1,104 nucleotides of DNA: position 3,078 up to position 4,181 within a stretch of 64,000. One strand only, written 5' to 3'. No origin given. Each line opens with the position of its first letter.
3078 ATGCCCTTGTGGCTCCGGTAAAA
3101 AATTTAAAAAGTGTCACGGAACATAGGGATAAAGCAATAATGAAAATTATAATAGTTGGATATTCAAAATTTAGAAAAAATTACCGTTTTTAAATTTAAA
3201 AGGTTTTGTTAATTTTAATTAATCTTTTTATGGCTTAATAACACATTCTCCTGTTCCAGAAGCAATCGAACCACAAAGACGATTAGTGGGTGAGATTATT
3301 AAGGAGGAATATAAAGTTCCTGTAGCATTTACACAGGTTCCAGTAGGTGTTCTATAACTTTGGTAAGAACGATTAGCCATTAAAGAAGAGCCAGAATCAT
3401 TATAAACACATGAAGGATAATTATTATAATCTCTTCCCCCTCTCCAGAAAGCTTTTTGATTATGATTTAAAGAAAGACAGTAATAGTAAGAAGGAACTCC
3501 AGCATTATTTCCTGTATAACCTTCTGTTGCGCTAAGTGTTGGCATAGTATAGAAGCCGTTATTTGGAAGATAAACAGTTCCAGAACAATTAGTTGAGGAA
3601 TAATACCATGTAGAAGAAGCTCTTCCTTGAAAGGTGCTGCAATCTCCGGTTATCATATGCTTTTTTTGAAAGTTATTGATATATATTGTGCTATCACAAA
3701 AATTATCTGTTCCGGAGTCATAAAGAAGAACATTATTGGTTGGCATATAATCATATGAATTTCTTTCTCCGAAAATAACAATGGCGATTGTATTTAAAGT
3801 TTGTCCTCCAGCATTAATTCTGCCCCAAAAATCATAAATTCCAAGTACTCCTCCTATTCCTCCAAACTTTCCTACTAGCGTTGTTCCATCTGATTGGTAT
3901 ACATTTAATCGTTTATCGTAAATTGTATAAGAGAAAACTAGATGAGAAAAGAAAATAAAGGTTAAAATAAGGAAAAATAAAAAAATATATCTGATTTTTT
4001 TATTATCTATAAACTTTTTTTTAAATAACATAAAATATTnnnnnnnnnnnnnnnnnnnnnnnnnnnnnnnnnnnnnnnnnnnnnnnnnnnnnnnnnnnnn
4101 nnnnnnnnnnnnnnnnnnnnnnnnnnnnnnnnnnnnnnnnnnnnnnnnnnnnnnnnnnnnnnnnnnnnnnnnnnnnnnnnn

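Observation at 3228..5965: Pilin-like adhesin and a standalone duplicate of its Cys-rich tip domain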

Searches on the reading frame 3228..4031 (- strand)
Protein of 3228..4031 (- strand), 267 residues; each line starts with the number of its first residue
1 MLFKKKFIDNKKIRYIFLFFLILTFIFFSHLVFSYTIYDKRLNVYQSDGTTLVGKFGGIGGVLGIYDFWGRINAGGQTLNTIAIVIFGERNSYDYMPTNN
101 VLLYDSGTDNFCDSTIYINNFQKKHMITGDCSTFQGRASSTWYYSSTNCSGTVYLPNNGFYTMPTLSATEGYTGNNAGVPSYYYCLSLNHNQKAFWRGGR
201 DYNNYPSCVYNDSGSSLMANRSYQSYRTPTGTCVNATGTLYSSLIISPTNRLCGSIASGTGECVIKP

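Call 4: search_protein_families(library=pfam, proteins=[window:3231-4031:-], max_evalue=1)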
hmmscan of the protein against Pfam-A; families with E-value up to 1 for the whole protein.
window:3231-4031:- (267 aa): 0 families

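Call 5: search_protein_families(library=ncbifam, proteins=[window:3231-4031:-], max_evalue=1)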
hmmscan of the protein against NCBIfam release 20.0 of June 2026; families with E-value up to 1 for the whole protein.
window:3231-4031:- (267 aa): 0 families

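Call 11: find_homologous_proteins(query=window:3231-4031:-)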
Query window:3231-4031:- (267 aa): 1 proteins with E <= 0.001 among 376 candidates.
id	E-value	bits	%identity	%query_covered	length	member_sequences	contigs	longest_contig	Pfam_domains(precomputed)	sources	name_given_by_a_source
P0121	1.8e-179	613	100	100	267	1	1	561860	-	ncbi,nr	ncbi:MAG: hypothetical protein KatS3mg098_275 [Candidatus Parcubacteria bacterium]|nr:MAG: hypotheti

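Call 39: find_homologous_proteins(query=A3, max_evalue=0.001)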
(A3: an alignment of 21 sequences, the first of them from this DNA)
Query A3 (21 sequences) (226 aa, profile of the alignment): 4 proteins with E <= 0.001 among 2459 candidates.
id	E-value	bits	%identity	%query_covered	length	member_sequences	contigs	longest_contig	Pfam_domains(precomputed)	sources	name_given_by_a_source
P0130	3.7e-32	130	33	21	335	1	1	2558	-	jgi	jgi:hypothetical protein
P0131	2.9e-29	120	24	72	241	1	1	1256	-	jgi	jgi:hypothetical protein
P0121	6.2e-27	113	100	100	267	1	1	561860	-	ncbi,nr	ncbi:MAG: hypothetical protein KatS3mg098_275 [Candidatus Parcubacteria bacterium]|nr:MAG: hypotheti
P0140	3.5e-23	101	59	8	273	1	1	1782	-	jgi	-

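Call 40: search_protein_families(library=pfam, alignment_id=A3, max_evalue=1)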
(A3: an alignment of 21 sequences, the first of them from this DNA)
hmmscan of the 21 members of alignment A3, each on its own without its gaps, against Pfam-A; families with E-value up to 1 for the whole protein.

A. member 1, seq(226 aa): 0 families

B. families by the number of members that match (of 21 scanned): 6 families
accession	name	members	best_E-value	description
PF17572.7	DUF5478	1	0.042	Family of unknown function (DUF5478)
PF08033.17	Sec23_BS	1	0.067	Sec23/Sec24 beta-sandwich domain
PF14517.12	Tachylectin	1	0.073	Tachylectin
PF19713.4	DUF6208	1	0.2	Family of unknown function (DUF6208)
PF22721.1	TBP-TOTE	1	0.36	TATA-binding-like protein domain of the TOTE conflict systems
PF20676.3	Herpes_gp350_B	1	0.39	Herpesvirus envelope glycoprotein gp350, N-terminal B domain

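Call 49: predict_structure(alignment_id=A3)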
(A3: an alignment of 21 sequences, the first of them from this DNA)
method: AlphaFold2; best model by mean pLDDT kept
length: 226 residues; sequences in the alignment: 21
mean_pLDDT: 76.2   pTM: 0.76
mean pLDDT of the five models: 76.2, 72.7, 68.1, 65.8, 64.5
residues with pLDDT >= 90: 50; 70-90: 102; 50-70: 50; < 50: 24
segments of 3 or more residues with pLDDT < 50: 21-34, 130-136
pLDDT, mean of each block of 10 residues (from residue 1): 91 85 38 48 63 63 72 87 85 69 95 88 61 49 85 84 81 83 93 95 82 70 91
secondary structure, 60 per line:
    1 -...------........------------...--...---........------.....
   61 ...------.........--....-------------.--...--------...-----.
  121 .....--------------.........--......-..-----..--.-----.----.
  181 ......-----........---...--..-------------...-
elements in order: E2-4 E11-18 E31-33 E36-38 E42-49 E56-63 H70-73 E74-78 E81-84 E101-103 E112-114 E120-125 E140-148 E151-156 E180-186 E192-199 E203-205 E223-225

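Call 50: search_protein_families(library=phrogs, proteins=[window:3231-4031:-], max_evalue=0.1)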
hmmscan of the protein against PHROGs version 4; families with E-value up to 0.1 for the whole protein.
window:3231-4031:- (267 aa): 0 families

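Call 55: fold_search(model_id=the predicted structure, library=pdb)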
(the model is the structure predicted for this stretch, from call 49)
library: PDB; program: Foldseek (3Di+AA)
matches with E <= 10: 258; with E <= 0.001: 0
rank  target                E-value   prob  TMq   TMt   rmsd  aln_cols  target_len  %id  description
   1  7qh3_B                6.7e-01  0.03  0.11  0.15  15.4       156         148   10  Crystal structure of the anti-sigma factor RsfG from Streptomyces tsukubaensis NRRL18488 (released 2022-12-21)
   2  2ix1_A                6.7e-01  0.02  0.09  0.04  16.8       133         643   12  RNase II D209N mutant (released 2006-10-05)
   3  7our_F                7.1e-01  0.06  0.12  0.20  12.9       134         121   15  Wilavidin apo form (P1 form) (released 2021-11-17)
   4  5nld_A                7.1e-01  0.03  0.11  0.15  15.7       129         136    9  Chicken GRIFIN (crystallisation pH: 7.5) (released 2018-02-14)
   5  2ae5_B                7.1e-01  0.03  0.10  0.06  25.5       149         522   11  Glutaryl 7-Aminocephalosporanic Acid Acylase: mutational study of activation mechanism (released 2006-01-24)
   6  3ew2_F                8.3e-01  0.04  0.13  0.20  15.7       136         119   17  Crystal structure of rhizavidin-biotin complex (released 2008-12-23)
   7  3m2m_B                8.3e-01  0.03  0.09  0.14  16.2       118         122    8  Rat galectin-1 complex with lactose (released 2010-07-21)
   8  7our_A                8.8e-01  0.04  0.12  0.20  13.0       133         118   14  Wilavidin apo form (P1 form) (released 2021-11-17)
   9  7edi_B                8.8e-01  0.01  0.08  0.04  19.0       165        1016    7  Cryo-EM structure of SARS-CoV-2 S-UK variant (B.1.1.7), two RBD-up conformation (released 2021-09-01)
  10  4jnj_D                9.3e-01  0.05  0.12  0.21  15.5       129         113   12  Structure based engineering of streptavidin monomer with a reduced biotin dissociation rate (released 2013-05-29)
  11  7our_E                9.3e-01  0.05  0.13  0.21  15.4       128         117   16  Wilavidin apo form (P1 form) (released 2021-11-17)
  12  7our_C                9.8e-01  0.04  0.13  0.20  12.9       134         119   15  Wilavidin apo form (P1 form) (released 2021-11-17)
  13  3pve_B                9.8e-01  0.02  0.09  0.11  16.7       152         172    9  Crystal structure of the G2 domain of Agrin from Mus Musculus (released 2011-01-19)
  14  3szh_F                1.2e+00  0.04  0.12  0.20  13.5       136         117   12  Crystal structure of apo shwanavidin (P1 form) (released 2012-04-11)
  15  3ew2_C                1.3e+00  0.05  0.14  0.23  16.2       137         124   14  Crystal structure of rhizavidin-biotin complex (released 2008-12-23)
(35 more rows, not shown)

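Call 59: fold_search(model_id=the predicted structure, library=viral)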
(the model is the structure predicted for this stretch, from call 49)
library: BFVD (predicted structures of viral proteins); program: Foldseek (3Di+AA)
matches with E <= 10: 190; with E <= 0.001: 0
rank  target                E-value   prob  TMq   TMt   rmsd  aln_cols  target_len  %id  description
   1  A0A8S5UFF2            3.8e-01  0.02  0.11  0.10  22.6       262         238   10  Uncharacterized protein [Myoviridae sp. ctcyQ27]
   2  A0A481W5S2            5.6e-01  0.04  0.13  0.13  15.2       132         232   17  Uncharacterized protein [Pseudomonas phage Psa21]
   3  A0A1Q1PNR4            5.6e-01  0.02  0.08  0.11  17.0       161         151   10  (no name in the UniProt tables at hand)
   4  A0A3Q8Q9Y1            9.1e-01  0.02  0.10  0.08  15.1       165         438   14  Putative lectin [Sulfolobales Beppu filamentous virus 3]
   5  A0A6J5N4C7            9.6e-01  0.02  0.10  0.05  16.7       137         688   12  Uncharacterized protein [uncultured Caudovirales phage]
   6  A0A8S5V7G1            1.1e+00  0.02  0.09  0.14  15.9       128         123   16  Uncharacterized protein [Myoviridae sp. ctCpP1]
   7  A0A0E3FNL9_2          1.2e+00  0.01  0.14  0.05  23.2       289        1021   12  Baseplate wedge initiator [Synechococcus phage ACG-2014f]
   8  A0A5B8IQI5            1.3e+00  0.01  0.10  0.08  17.7       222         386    8  Uncharacterized protein [Mimiviridae sp. ChoanoV1]
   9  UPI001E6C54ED         1.6e+00  0.02  0.11  0.12  17.0       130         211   13  (no name look-up for this kind of identifier)
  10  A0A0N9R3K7            1.6e+00  0.04  0.14  0.09  17.5       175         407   11  PAN/APPLE-like domain containing protein [Chrysochromulina ericina virus CeV-01B]
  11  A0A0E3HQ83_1          1.6e+00  0.01  0.14  0.06  22.0       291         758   12  Baseplate wedge initiator [Synechococcus phage ACG-2014f]
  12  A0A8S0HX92            1.7e+00  0.05  0.14  0.23  12.2       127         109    7  (no name in the UniProt tables at hand)
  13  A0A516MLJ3            1.7e+00  0.01  0.10  0.10  15.9       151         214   11  (no name in the UniProt tables at hand)
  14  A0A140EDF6            1.7e+00  0.01  0.11  0.08  23.6       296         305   11  (no name in the UniProt tables at hand)
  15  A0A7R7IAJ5            1.8e+00  0.02  0.11  0.12  16.4       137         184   11  (no name in the UniProt tables at hand)
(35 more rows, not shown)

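Call 71: find_encoding_contigs(protein=window:3228-4031:-, flank=6000, max_places=6)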
Protein window:3228-4031:- (267 aa): no gene with exactly this product is on record in the collection.
